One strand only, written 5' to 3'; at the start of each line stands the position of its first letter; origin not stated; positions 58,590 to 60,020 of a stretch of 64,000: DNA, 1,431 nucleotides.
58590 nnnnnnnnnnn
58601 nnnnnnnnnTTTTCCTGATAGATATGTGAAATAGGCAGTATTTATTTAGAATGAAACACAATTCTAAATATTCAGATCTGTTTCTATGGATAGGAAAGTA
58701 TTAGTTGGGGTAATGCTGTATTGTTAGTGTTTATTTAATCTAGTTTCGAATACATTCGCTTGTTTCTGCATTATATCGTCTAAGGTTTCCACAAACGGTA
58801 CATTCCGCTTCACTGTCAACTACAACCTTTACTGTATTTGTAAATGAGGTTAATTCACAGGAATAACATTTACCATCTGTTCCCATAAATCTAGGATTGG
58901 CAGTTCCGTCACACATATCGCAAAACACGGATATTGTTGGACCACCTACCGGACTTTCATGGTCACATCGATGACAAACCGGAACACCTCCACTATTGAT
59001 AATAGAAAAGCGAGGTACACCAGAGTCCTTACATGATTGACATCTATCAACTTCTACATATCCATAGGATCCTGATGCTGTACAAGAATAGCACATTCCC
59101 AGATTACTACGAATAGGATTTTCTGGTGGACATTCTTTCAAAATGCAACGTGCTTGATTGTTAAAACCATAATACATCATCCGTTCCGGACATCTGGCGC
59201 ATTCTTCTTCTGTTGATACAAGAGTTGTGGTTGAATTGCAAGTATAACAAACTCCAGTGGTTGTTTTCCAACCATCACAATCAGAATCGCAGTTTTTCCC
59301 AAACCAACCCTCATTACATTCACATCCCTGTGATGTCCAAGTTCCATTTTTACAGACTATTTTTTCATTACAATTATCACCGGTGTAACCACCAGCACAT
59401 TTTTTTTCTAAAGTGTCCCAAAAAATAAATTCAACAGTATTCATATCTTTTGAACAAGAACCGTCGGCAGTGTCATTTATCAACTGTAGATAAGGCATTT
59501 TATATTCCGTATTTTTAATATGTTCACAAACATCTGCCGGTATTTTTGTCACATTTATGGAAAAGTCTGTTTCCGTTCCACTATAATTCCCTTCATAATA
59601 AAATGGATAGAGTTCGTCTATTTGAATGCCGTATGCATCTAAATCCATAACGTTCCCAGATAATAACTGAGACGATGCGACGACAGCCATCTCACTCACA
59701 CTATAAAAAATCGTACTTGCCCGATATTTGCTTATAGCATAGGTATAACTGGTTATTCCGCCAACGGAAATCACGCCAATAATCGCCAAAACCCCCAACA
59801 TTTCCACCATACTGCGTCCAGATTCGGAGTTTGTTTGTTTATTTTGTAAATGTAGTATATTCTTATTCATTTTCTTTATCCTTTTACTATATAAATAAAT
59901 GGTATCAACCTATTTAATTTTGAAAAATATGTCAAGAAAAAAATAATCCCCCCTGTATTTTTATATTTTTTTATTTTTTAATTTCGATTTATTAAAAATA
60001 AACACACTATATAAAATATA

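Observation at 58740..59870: Prepilin-type leader fused to a CxxC-rich domain; paralog of the 4286 protein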

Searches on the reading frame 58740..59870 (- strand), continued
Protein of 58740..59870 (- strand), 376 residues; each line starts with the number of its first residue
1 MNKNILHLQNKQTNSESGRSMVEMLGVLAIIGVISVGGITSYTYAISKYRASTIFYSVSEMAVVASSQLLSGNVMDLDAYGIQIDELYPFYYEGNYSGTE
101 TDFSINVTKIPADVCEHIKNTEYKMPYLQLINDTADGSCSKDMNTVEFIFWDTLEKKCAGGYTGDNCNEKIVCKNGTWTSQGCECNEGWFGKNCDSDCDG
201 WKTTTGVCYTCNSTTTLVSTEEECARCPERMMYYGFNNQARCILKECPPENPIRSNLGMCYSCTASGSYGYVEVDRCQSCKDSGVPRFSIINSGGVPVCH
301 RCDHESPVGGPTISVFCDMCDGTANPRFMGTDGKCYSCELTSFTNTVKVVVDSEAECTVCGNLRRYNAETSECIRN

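Call 71: find_encoding_contigs(protein=P0024, flank=4000, max_places=1)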
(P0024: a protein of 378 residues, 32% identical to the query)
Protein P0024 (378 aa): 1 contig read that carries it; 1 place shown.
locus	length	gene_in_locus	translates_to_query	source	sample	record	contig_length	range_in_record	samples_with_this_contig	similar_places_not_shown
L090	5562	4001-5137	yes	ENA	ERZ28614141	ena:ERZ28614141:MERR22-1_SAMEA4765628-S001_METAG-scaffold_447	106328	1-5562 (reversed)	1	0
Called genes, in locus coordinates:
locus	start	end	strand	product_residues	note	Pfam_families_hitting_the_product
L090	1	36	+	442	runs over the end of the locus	PF00344:SecY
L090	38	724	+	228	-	PF00406:ADK, PF13207:AAA_17, PF13238:AAA_18 (weak), PF05191:ADK_lid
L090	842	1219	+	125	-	PF00416:Ribosomal_S13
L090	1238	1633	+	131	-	PF00411:Ribosomal_S11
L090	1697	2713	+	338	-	PF01193:RNA_pol_L, PF01000:RNA_pol_A_bac, PF03118:RNA_pol_A_CTD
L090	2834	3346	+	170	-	PF01196:Ribosomal_L17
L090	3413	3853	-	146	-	-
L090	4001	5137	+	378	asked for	-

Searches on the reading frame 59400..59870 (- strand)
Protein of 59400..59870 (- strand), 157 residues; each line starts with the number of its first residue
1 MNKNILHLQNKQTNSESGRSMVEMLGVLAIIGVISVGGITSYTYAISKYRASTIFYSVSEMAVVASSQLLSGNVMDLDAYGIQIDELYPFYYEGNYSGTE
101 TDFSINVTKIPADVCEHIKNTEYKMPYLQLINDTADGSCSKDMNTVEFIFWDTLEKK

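Call 25: find_related_loci(query=A1, collection=genome_contigs, flank=10000)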
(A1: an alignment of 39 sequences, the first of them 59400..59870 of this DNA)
Query A1 (157 aa) in genome_contigs; peptide patterns used: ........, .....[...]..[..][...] (x = any residue, [..] = any of these).
597 stretches matched a pattern (row limit reached: there are more); 567 encode a relative of the query (tblastn E <= 1e-3); the best 80 are kept; 80 distinct loci.
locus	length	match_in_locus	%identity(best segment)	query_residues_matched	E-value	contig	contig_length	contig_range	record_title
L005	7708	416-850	45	15-157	2e-29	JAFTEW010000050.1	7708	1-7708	MAG: Alphaproteobacteria bacterium isolate RGIG3755 Roe_deer_Abomasum-1__c255657, whole genome shotgun sequence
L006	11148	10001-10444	40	11-156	2e-27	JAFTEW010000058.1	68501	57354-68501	MAG: Alphaproteobacteria bacterium isolate RGIG3755 Roe_deer_Abomasum-1__c300052, whole genome shotgun sequence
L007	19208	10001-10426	38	15-154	1e-26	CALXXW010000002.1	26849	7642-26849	MAG: uncultured Alphaproteobacteria bacterium isolate E20__bin339 genome assembly, contig: E20__k127_4896887, whole geno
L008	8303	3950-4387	36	15-155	7e-26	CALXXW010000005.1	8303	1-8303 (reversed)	MAG: uncultured Alphaproteobacteria bacterium isolate E20__bin339 genome assembly, contig: E20__k127_665217, whole genom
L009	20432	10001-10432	33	11-154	3e-25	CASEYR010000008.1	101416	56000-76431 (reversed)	uncultured Alphaproteobacteria bacterium isolate B5_L1_362362_idba_bin.105 genome assembly, contig: B5_L1_362362_idba_bi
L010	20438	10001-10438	37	16-155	2e-23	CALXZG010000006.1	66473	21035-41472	MAG: uncultured Alphaproteobacteria bacterium isolate BRZ_KG__bin33 genome assembly, contig: BRZ_KG__NODE_534_length_664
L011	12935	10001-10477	38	11-150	2e-22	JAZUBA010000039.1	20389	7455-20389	MAG: Alphaproteobacteria bacterium isolate T1900045318_YK20190007.MAGScoT_cleanbin_000005 SGB_6327_k141_45994, whole gen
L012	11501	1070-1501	35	15-154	2e-22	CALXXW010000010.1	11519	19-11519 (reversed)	MAG: uncultured Alphaproteobacteria bacterium isolate E20__bin339 genome assembly, contig: E20__k127_1102507, whole geno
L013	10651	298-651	43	9-128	4e-22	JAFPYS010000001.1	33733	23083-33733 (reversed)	MAG: Alphaproteobacteria bacterium isolate RGIG1596 Goat_Abomasum.Co__c104891, whole genome shotgun sequence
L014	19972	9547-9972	38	16-154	1e-21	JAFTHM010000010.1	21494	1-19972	MAG: Alphaproteobacteria bacterium isolate RGIG3823 Roe_deer_Cecum-1__c30470, whole genome shotgun sequence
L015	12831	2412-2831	37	16-154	2e-20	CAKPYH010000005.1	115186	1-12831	MAG: uncultured Alphaproteobacteria bacterium isolate REFINED_METABAT215_TOP10_CONTIGS_1500_ASSEMBLY_K77_MERGED__Nepal_M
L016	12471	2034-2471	37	8-150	2e-20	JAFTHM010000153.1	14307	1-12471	MAG: Alphaproteobacteria bacterium isolate RGIG3823 Roe_deer_Cecum-1__c733851, whole genome shotgun sequence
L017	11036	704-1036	41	11-120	3e-20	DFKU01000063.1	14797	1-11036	MAG TPA_asm: Alphaproteobacteria bacterium UBA3637 UBA3637_contig_86519, whole genome shotgun sequence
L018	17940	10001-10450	37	15-154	8e-21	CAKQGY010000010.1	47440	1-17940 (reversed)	MAG: uncultured Alphaproteobacteria bacterium isolate REFINED_METABAT215_TOP10_CONTIGS_1500_ASSEMBLY_K77_MERGED__Hadza_M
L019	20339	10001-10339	41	14-119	1e-19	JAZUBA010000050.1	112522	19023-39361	MAG: Alphaproteobacteria bacterium isolate T1900045318_YK20190007.MAGScoT_cleanbin_000005 SGB_6327_k141_1091133, whole g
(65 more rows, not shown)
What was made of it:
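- On CofB/TcpB-like minor pilin: The family is multi-copy (call 25).
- Distribution: at least 567 loci in species-representative genomes; 79 of the 80 kept are labelled Alphaproteobacteria (one of them 'uncultured Azospirillum sp.') from animal or human guts, with up to 6-7 loci per MAG among those 80 (call 25).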

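Call 29: predict_structure(alignment_id=A1)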
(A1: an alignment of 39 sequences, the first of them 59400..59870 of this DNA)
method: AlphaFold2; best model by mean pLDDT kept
length: 157 residues; sequences in the alignment: 39
mean_pLDDT: 89.4   pTM: 0.76
mean pLDDT of the five models: 89.4, 89.0, 88.7, 86.4, 84.4
residues with pLDDT >= 90: 113; 70-90: 24; 50-70: 19; < 50: 1
segments of 3 or more residues with pLDDT < 50: none
pLDDT, mean of each block of 10 residues (from residue 1): 57 63 84 90 95 98 96 95 97 89 97 97 94 95 97 83
secondary structure, 60 per line:
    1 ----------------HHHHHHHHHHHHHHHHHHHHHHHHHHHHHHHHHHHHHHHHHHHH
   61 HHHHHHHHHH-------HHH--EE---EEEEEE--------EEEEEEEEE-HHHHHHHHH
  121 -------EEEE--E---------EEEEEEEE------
elements in order: H17-70 E88-93 E102-110 H112-120 E128-131 E144-151
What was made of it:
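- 59406..59816 (-): Pilin module, residues 19-155. It comprises Arg+1, Glu+5, the hydrophobic alpha1-N, a helix of about 54 residues, a 4-stranded sheet and the conserved Cys115/Cys139 pair. AlphaFold2 pLDDT 89.4, pTM 0.76, with H17-70 plus four strands (call 29).
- On Type IV pilin / type IV filament subunit (class III signal peptide protein): The AlphaFold2 model has pLDDT 89.4, with H17-70 plus four strands (call 29).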

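Call 32: fold_search(model_id=the predicted structure, library=pdb)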
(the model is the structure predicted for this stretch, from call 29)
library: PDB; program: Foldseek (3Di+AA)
matches with E <= 10: 95; with E <= 0.001: 0
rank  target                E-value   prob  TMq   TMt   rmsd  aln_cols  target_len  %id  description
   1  9iuf_A                7.0e-02  0.99  0.58  0.45   6.2       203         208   11  Cryo-EM structure of the type IVb pilus from enterotoxigenic Escherichia coli (released 2025-05-28)
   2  8uhf_A                9.7e-02  0.91  0.50  0.43   6.0       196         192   14  Cryo-EM of Vibrio cholerae toxin co-regulated pilus - asymmetric reconstruction (released 2023-12-06)
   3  8uhf_E                2.7e-01  0.77  0.50  0.43   6.4       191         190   12  Cryo-EM of Vibrio cholerae toxin co-regulated pilus - asymmetric reconstruction (released 2023-12-06)
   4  8uhf_H                3.4e-01  0.75  0.51  0.44   6.1       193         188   15  Cryo-EM of Vibrio cholerae toxin co-regulated pilus - asymmetric reconstruction (released 2023-12-06)
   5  8uhf_F                3.4e-01  0.69  0.47  0.40   7.1       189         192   15  Cryo-EM of Vibrio cholerae toxin co-regulated pilus - asymmetric reconstruction (released 2023-12-06)
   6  8uhf_B                3.4e-01  0.66  0.47  0.39   8.2       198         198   12  Cryo-EM of Vibrio cholerae toxin co-regulated pilus - asymmetric reconstruction (released 2023-12-06)
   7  2rjz_A                8.8e-01  0.09  0.20  0.23   8.8        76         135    8  Crystal structure of the type 4 fimbrial biogenesis protein PilO from Pseudomonas aeruginosa (released 2007-11-06)
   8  8uhf_I                1.4e+00  0.41  0.50  0.42   6.2       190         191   15  Cryo-EM of Vibrio cholerae toxin co-regulated pilus - asymmetric reconstruction (released 2023-12-06)
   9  4gf3_A                1.5e+00  0.13  0.29  0.34   7.3       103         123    9  Structure of a SycH-YopH Chaperone-Effector Complex (released 2013-03-27)
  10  8uhf_D                1.8e+00  0.23  0.43  0.37   6.5       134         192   14  Cryo-EM of Vibrio cholerae toxin co-regulated pilus - asymmetric reconstruction (released 2023-12-06)
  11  5n7l                  1.8e+00  0.12  0.23  0.37   4.4        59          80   12  Crystal structure of the periplasmic domain of XcpY, tI crystal form. (released 2018-03-14)
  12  5iqc_B                1.8e+00  0.04  0.15  0.10   9.2        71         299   11  Aminoglycoside Phosphotransferase (2'')-Ia (CTD of AAC(6')-Ie/APH(2'')-Ia) in complex with GMPPNP, Magnesium, and Gent (released 2016-05-25)
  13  3hrv_B                2.0e+00  0.13  0.33  0.31   8.8       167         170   12  Crystal structure of TcpA, a Type IV pilin from Vibrio cholerae El Tor biotype (released 2010-06-16)
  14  5iqb_C                2.3e+00  0.04  0.16  0.10   9.4        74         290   14  Aminoglycoside Phosphotransferase (2'')-Ia (CTD of AAC(6')-Ie/APH(2'')-Ia) in complex with GMPPNP, Magnesium, and Kana (released 2016-05-25)
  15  6c5u_B                2.3e+00  0.03  0.16  0.10   9.1        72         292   12  Aminoglycoside Phosphotransferase (2'')-Ia in complex with GMPPNP, Magnesium, and Ribostamycin, Alternate form (released 2018-04-11)
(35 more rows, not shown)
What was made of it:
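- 59406..59816 (-): Foldseek: the top six hits are type IVb pilins (call 32).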

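Call 47: search_protein_representatives(alignment_id=A1)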
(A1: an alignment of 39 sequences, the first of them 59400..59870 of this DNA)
Query: 39 sequences, 154 profile positions. Proteins with E-value up to 0.001 (for the whole library): 6371; up to 1e-10: 5305; up to 1e-30: 704. The best 150 are listed.
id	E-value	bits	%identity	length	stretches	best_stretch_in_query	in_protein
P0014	4.3e-51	189.4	-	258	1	2-148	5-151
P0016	1.9e-50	187.3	-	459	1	4-149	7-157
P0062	4.3e-50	186.2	-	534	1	3-148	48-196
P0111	9.2e-50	185.1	-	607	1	3-150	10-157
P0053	1.1e-49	184.9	-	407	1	2-149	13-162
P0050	1.4e-49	184.6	-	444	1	2-149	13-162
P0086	1.5e-49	184.4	-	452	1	2-149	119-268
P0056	3.6e-49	183.2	-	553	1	4-149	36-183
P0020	7.2e-49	182.2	-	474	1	2-150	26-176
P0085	1.2e-48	181.5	-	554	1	4-150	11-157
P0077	1.3e-48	181.4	-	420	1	3-149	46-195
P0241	1.8e-48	180.9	-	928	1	5-150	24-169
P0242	5.0e-48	179.5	-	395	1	4-153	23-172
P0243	6.0e-48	179.2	-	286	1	2-153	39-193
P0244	6.9e-48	179.0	-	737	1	3-148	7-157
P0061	2.7e-46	173.8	-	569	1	4-151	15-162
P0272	3.5e-44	167.0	-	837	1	3-149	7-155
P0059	9.8e-43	162.3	-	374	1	2-151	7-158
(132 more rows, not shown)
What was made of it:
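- Family size: 6,371 / 5,305 / 704 cluster representatives at E<=1e-3 / 1e-10 / 1e-30 (call 47).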

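Call 49: search_protein_families(library=pfam, proteins=[P0241, P0272], max_evalue=0.01)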
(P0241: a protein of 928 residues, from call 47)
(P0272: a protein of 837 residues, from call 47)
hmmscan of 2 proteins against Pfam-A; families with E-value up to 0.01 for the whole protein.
P0241 (928 aa): 1 family
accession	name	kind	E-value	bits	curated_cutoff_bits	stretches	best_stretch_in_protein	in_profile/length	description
PF23091.2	TNFR_ELAPOR1_6th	-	0.0089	16.4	33.2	1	836-863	8-35/41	ELAPOR1-like, TNF receptor-like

P0272 (837 aa): 0 families
